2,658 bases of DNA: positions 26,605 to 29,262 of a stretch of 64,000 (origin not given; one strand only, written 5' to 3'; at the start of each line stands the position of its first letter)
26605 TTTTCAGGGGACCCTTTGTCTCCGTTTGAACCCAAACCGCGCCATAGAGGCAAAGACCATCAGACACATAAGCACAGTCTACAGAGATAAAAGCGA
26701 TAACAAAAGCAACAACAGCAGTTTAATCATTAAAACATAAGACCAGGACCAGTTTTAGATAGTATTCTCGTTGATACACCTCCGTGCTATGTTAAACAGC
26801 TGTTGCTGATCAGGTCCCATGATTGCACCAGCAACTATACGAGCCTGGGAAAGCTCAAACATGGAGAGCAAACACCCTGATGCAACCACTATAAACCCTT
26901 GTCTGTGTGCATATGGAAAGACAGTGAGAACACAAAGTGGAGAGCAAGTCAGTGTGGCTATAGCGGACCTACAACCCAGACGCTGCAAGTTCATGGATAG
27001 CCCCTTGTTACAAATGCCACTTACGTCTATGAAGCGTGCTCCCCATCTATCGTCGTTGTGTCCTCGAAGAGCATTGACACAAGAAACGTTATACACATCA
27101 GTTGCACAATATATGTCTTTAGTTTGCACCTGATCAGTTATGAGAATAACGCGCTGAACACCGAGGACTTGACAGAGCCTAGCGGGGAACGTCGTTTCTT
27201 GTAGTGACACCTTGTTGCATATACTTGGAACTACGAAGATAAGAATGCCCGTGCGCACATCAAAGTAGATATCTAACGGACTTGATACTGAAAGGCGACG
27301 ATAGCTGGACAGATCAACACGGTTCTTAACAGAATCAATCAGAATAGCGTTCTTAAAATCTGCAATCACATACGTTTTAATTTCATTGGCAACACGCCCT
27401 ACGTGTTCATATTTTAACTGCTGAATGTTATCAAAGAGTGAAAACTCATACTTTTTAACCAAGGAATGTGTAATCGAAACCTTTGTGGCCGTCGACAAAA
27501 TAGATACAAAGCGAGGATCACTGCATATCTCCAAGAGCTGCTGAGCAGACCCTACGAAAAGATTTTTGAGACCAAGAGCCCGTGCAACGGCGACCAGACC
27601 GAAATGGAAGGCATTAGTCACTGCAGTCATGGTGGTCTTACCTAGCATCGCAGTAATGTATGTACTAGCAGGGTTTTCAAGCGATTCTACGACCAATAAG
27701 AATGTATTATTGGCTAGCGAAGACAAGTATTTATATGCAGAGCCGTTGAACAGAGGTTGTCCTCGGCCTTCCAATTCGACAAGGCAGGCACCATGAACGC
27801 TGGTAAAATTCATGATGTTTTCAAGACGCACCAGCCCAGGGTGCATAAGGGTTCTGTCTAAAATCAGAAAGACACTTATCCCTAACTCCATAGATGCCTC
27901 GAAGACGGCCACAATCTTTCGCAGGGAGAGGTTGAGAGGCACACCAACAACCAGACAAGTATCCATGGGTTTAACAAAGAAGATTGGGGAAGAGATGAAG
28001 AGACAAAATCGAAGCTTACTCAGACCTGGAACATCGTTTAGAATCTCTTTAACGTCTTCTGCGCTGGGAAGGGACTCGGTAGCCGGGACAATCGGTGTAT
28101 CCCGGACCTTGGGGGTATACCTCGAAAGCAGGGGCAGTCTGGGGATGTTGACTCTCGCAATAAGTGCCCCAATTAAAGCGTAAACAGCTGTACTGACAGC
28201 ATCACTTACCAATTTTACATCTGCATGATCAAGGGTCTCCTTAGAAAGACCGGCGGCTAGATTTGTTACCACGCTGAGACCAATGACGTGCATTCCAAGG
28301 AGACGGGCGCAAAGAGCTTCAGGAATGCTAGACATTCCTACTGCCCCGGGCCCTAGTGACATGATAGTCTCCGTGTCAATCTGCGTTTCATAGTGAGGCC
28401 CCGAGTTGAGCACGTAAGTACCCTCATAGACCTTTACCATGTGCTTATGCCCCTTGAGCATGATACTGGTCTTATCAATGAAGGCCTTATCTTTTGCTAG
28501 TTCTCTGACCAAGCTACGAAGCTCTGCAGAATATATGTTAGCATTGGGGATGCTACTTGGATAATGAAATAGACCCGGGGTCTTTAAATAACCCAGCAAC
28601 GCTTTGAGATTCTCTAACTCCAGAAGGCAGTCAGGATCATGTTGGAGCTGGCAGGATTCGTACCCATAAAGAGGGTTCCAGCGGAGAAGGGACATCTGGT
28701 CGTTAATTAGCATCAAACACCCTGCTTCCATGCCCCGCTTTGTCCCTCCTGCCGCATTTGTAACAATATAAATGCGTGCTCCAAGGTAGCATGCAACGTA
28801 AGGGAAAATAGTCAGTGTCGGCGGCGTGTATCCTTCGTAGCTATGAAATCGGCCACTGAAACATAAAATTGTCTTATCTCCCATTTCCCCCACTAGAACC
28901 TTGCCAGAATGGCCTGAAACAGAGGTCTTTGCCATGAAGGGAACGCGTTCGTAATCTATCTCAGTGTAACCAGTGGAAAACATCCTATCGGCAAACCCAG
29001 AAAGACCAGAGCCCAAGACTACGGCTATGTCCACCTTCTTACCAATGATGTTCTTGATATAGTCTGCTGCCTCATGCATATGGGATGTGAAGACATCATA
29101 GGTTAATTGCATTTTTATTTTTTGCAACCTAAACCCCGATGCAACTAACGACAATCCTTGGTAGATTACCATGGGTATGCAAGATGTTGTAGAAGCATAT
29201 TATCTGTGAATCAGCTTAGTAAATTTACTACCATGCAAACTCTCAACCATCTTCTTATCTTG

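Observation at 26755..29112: PNP-family enzyme with an apparent internal triplication (one canonical plus two degenerate PNP-like modules in one chain)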

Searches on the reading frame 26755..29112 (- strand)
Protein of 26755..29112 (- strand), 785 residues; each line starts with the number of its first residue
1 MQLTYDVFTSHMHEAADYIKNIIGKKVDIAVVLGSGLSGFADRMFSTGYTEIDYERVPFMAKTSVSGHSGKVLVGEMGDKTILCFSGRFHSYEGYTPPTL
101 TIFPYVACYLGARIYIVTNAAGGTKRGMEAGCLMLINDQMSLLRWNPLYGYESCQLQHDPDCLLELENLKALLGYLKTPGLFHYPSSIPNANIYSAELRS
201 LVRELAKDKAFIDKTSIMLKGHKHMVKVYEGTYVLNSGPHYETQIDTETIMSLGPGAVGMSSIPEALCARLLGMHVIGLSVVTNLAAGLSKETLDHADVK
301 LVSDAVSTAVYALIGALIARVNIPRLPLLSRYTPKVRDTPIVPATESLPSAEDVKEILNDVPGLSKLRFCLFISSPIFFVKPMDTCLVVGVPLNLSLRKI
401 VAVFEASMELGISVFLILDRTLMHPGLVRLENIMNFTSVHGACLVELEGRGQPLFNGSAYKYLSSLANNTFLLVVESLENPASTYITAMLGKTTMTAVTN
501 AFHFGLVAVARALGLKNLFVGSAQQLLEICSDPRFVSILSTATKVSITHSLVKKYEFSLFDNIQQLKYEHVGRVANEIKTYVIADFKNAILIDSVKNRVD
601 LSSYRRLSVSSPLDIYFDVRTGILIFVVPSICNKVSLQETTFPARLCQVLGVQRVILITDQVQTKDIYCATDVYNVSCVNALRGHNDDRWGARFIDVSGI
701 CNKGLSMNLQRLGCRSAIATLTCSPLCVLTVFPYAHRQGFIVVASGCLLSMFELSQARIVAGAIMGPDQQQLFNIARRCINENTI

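Call 3: search_protein_families(library=pfam, proteins=[window:26755-29112:-], max_evalue=10)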
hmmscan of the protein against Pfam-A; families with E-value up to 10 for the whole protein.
window:26755-29112:- (785 aa): 1 family
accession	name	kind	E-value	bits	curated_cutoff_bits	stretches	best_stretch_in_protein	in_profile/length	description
PF01048.26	PNP_UDP_1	-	1.7e-29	103.3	25.1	1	29-318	2-232/233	Phosphorylase superfamily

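Call 4: search_solved_structures(query=window:26758-29112:-, max_evalue=1, show_alignments=2)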
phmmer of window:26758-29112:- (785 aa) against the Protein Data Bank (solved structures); distinct sequences matched with E-value up to 1: 53.
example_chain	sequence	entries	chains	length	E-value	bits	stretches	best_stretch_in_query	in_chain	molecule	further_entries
8swu_A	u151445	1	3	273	1.9e-38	135.5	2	11-151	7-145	Purine nucleoside phosphorylase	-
1vmk_A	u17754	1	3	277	1.1e-36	129.7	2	12-152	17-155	purine nucleoside phosphorylase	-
8swt_A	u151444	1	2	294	4.7e-36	127.6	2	11-151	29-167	Purine nucleoside phosphorylase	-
3la8_A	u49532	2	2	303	1.8e-34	122.3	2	12-151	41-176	Putative purine nucleoside phosphorylase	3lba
4ns1_A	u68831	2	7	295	2.1e-33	118.8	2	10-150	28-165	Purine nucleoside phosphorylase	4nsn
7zsq_A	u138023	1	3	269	2.5e-33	118.5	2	227-320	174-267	Purine nucleoside phosphorylase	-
4ear_A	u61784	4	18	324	2.6e-33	118.5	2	14-145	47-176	Purine nucleoside phosphorylase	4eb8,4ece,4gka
1pf7_E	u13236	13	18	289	3.3e-33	118.2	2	16-144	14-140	PURINE NUCLEOSIDE PHOSPHORYLASE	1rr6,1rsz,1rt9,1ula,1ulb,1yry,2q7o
1m73_E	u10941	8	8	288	3.3e-33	118.1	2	16-144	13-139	PURINE NUCLEOSIDE PHOSPHORYLASE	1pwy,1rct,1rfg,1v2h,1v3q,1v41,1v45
1g2o_A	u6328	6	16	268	3.5e-33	118.1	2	228-320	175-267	PURINE NUCLEOSIDE PHOSPHORYLASE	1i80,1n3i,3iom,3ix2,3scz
7zsr_A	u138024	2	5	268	3.5e-33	118.1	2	228-320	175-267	Purine nucleoside phosphorylase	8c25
2a0x_A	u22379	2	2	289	4.5e-33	117.7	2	16-144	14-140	Purine nucleoside phosphorylase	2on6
5etj_A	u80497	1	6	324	5.3e-33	117.5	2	16-145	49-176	Purine nucleoside phosphorylase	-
3phb_E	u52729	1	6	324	5.7e-33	117.4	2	16-144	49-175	Purine nucleoside phosphorylase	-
2a0y_A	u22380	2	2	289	6.3e-33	117.2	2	16-145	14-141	Purine nucleoside phosphorylase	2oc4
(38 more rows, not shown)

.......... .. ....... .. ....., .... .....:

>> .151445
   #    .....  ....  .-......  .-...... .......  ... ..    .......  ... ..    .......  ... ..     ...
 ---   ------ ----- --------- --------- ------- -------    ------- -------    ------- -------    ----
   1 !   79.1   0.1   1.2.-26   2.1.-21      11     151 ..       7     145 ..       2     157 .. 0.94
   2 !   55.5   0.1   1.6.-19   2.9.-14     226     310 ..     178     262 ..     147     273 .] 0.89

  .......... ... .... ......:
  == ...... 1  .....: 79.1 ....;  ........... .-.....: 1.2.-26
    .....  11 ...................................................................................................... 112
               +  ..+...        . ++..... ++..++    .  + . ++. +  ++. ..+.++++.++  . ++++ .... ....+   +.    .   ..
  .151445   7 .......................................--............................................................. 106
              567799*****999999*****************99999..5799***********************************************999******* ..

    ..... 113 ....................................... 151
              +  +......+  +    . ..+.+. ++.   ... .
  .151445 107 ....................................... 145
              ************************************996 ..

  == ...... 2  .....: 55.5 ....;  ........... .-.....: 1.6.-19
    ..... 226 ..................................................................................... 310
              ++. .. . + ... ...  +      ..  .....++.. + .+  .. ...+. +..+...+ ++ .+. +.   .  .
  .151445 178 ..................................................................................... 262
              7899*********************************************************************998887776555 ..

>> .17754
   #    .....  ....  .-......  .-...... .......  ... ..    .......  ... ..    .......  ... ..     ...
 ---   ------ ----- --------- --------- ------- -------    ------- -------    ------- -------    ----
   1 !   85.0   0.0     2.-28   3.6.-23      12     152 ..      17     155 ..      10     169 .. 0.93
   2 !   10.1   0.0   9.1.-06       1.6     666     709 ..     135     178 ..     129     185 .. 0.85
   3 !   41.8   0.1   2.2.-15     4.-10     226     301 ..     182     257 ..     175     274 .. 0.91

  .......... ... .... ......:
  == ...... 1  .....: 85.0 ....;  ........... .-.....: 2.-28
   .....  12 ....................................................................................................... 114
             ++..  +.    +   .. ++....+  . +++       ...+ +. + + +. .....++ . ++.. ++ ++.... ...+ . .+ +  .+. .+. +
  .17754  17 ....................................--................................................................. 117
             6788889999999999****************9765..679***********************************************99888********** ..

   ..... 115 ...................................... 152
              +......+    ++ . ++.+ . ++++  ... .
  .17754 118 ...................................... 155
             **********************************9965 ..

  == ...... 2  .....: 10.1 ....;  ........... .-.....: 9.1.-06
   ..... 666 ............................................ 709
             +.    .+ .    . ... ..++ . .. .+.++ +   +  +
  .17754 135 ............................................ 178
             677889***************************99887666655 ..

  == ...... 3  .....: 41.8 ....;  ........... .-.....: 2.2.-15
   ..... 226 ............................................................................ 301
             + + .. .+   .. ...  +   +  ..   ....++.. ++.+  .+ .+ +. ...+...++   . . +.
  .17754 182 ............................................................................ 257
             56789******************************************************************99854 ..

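Call 5: find_homologous_proteins(query=window:26758-29112:-, max_evalue=0.001)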
Query window:26758-29112:- (785 aa): 8 proteins with E <= 0.001 among 8000 candidates.
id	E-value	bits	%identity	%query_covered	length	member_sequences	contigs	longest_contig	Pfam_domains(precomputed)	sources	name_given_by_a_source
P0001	0.0e+0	1749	99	100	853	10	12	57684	PF01048.27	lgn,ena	-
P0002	0.0e+0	1492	82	100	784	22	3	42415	PF01048.27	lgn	-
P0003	0.0e+0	1466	81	99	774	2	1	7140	PF01048.27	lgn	-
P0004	0.0e+0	1428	79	100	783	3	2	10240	PF01048.27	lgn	-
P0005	1.1e-41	161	34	40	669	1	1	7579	PF01048.27,PF01676.24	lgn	-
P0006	1.0e-39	155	34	40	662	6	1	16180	PF01048.27,PF01676.24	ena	-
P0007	1.2e-38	151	34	39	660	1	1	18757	PF01048.27,PF01676.24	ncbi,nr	ncbi:MAG: phosphopentomutase [Clostridia bacterium]|nr:phosphopentomutase [Clostridia bacterium]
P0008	1.2e-38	151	34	39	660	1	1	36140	PF01048.27,PF01676.24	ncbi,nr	ncbi:MAG: phosphopentomutase [Clostridiales bacterium]|nr:phosphopentomutase [Clostridiales bacteriu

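Call 15: find_encoding_contigs(protein=P0001, flank=3000, max_places=4)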
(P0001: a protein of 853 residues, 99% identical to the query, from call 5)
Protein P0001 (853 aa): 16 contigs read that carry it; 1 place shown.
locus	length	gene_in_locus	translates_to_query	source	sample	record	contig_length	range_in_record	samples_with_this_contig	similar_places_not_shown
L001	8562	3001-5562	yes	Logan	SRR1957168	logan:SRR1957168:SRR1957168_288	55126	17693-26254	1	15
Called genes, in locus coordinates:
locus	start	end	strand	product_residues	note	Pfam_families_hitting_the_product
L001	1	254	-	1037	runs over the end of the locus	-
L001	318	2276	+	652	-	-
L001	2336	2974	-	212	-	-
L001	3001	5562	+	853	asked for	PF01048:PNP_UDP_1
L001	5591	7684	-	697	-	PF00270:DEAD, PF00271:Helicase_C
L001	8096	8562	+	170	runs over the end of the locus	-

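Call 25: predict_structure(alignment_id=A1)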
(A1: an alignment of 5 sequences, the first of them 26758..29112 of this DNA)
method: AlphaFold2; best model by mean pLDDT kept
length: 785 residues; sequences in the alignment: 5
mean_pLDDT: 34.1   pTM: 0.27
mean pLDDT of the five models: 34.1, 32.8, 31.9, 31.5, 30.7
residues with pLDDT >= 90: 0; 70-90: 39; 50-70: 76; < 50: 670
segments of 3 or more residues with pLDDT < 50: 1-6, 34-36, 62-69, 87-101, 116-349, 366-377, 382-386, 391-401, 413-606, 608-785
pLDDT, mean of each block of 10 residues (from residue 1): 45 74 74 51 66 71 45 75 59 30 58 48 26 23 24 23 28 28 21 31 32 26 21 22 26 25 27 25 24 33 30 27 21 25 38 58 49 46 49 46 53 37 23 24 25 25 25 25 27 24 26 27 30 29 22 20 20 22 20 29 44 42 43 26 34 39 34 30 24 24 22 24 30 32 27 26 31 39 35
secondary structure, 60 per line:
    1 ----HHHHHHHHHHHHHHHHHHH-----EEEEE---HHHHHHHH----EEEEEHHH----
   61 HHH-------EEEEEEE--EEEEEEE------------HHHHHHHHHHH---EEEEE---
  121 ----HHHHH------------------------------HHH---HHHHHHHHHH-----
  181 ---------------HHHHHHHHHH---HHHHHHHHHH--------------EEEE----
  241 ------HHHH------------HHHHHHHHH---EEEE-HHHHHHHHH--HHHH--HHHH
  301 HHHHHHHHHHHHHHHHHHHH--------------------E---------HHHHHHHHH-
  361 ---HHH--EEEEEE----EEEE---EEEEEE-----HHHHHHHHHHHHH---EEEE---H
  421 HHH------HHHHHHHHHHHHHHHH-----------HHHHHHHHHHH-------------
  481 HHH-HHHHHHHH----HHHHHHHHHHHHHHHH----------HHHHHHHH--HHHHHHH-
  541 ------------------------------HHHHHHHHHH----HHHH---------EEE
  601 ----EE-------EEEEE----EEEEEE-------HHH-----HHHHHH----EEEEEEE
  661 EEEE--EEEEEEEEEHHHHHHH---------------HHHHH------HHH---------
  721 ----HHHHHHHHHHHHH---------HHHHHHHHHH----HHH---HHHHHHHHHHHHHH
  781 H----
elements in order (helices of 4 or more, strands of 3 or more residues): H5-23 E29-33 H37-44 E49-53 E71-77 E80-86 H99-109 E113-117 H125-129 H166-175 H196-205 H209-218 E233-236 H247-250 H263-271 E275-278 H280-288 H291-294 H297-320 H351-359 E369-374 E379-382 E386-391 H397-409 E413-416 H420-423 H430-445 H457-467 H485-492 H497-512 H523-530 H533-539 H571-580 H585-588 E598-600 E614-618 E623-628 H644-649 E654-664 E667-675 H676-682 H698-702 H725-737 H747-756 H767-781

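Call 37: list_cluster_members(proteins=[P0001, P0002, P0003, P0004, P0009, P0010, P0019, P0020, P0027, P0016])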
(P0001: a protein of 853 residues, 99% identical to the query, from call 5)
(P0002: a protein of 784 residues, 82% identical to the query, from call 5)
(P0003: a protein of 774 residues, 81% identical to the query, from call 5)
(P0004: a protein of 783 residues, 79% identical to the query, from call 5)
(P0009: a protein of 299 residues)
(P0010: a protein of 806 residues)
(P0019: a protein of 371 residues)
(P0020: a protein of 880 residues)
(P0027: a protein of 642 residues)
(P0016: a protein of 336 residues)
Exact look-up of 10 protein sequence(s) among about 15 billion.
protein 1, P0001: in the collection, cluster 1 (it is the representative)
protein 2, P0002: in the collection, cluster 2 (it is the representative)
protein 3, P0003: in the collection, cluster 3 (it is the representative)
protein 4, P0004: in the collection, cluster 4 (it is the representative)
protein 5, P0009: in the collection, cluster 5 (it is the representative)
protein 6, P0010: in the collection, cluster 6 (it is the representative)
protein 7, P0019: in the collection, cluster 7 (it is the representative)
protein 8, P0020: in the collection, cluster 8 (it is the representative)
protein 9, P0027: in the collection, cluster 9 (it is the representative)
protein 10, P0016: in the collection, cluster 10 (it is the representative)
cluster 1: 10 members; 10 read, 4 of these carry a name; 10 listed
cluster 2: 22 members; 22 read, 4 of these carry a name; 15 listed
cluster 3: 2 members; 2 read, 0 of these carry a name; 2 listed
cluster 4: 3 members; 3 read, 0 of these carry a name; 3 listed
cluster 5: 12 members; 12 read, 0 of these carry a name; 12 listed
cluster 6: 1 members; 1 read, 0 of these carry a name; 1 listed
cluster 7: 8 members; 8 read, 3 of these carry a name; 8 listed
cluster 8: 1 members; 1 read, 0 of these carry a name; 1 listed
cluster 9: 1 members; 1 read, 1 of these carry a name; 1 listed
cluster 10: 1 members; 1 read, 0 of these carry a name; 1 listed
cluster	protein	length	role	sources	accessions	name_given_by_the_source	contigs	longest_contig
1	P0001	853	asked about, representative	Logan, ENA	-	-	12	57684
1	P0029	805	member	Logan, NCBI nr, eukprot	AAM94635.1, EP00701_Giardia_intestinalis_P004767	purine nucleoside phosphorylase [Giardia intestinalis] | XP_001708591.1 Purine nucleoside phosphorylase lateral transfer candidate [Giardia ...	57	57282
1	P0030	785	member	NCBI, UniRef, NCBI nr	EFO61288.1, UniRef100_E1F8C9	Purine nucleoside phosphorylase lateral transfer candidate [Giardia lamblia P15] | purine-nucleoside phosphorylase n=1 Tax=Giardia intestinalis (strain P15) TaxID=658858 ...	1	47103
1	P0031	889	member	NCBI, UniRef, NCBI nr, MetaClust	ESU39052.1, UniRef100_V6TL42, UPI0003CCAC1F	Nucleoside phosphorylase superfamily protein [Giardia duodenalis] | purine-nucleoside phosphorylase n=1 Tax=Giardia intestinalis TaxID=5741 RepID=V6TL42_GIAIN | Nucleoside phosphorylase superfamily protein [Giardia intestinalis]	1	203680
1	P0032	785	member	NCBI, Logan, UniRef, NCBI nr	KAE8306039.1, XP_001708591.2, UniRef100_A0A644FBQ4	Nucleoside ribosyltransferase/Purine nucleoside phosphorylase [Giardia duodenalis] | purine-nucleoside phosphorylase n=2 Tax=Giardia intestinalis TaxID=5741 ... | Nucleoside ribosyltransferase/Purine nucleoside phosphorylase [Giardia intestinalis]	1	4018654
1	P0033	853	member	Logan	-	-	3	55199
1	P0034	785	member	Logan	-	-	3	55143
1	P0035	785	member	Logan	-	-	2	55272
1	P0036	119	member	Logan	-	-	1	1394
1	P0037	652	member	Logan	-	-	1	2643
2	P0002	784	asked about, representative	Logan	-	-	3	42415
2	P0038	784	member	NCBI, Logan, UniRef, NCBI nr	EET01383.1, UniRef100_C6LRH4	Purine nucleoside phosphorylase lateral transfer candidate [Giardia duodenalis ATCC 50581] | purine-nucleoside phosphorylase n=1 Tax=Giardia intestinalis (strain ATCC 50581 / GS ... | Purine nucleoside phosphorylase lateral transfer candidate [Giardia intestinalis ATCC ...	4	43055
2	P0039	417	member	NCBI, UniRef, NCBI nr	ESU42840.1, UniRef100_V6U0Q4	Nucleoside phosphorylase superfamily protein [Giardia duodenalis] | purine-nucleoside phosphorylase n=1 Tax=Giardia intestinalis TaxID=5741 RepID=V6U0Q4_GIAIN | Nucleoside phosphorylase superfamily protein [Giardia intestinalis]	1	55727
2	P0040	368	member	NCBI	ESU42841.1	Nucleoside phosphorylase superfamily protein, partial [Giardia duodenalis]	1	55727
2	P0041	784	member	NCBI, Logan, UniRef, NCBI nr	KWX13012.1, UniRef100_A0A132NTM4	Purine nucleoside phosphorylase lateral transfercandidate [Giardia duodenalis assemblage ... | purine-nucleoside phosphorylase n=1 Tax=Giardia duodenalis assemblage B TaxID=1394984 ... | Purine nucleoside phosphorylase lateral transfercandidate [Giardia intestinalis ...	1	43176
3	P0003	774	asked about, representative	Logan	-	-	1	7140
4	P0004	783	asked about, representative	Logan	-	-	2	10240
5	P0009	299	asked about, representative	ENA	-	-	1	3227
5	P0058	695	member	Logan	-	-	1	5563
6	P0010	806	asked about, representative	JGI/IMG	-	-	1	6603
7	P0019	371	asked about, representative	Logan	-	-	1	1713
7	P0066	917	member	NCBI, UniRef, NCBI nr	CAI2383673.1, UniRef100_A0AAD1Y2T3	unnamed protein product [Moneuplotes crassus] | purine-nucleoside phosphorylase n=1 Tax=Euplotes crassus TaxID=5936 RepID=A0AAD1Y2T3_EUPCR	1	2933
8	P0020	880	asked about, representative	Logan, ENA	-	-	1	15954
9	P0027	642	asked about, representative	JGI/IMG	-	purine-nucleoside phosphorylase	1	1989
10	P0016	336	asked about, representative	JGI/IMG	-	-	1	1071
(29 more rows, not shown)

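Call 54: find_encoding_contigs(protein=P0002, flank=1000, max_places=1)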
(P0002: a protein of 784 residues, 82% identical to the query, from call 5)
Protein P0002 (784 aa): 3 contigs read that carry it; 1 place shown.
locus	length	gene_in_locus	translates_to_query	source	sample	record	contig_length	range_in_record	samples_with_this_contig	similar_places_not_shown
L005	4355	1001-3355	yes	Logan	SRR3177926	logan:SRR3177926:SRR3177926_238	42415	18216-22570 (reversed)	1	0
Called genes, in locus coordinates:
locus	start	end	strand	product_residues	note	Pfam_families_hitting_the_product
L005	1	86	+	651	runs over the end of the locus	-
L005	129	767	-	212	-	-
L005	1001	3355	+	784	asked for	PF01048:PNP_UDP_1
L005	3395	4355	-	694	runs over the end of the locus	PF00270:DEAD, PF00271:Helicase_C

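Call 55: find_encoding_contigs(protein=P0004, flank=3000, max_places=1)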
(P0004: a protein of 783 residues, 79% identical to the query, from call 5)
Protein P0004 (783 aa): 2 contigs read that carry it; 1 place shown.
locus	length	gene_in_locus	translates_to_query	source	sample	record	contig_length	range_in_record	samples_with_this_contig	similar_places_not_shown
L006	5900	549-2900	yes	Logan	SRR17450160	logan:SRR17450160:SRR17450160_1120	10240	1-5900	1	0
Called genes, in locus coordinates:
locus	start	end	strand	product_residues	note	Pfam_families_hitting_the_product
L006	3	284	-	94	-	?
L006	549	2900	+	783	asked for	PF01048:PNP_UDP_1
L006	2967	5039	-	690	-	PF00270:DEAD, PF00271:Helicase_C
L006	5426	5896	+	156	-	-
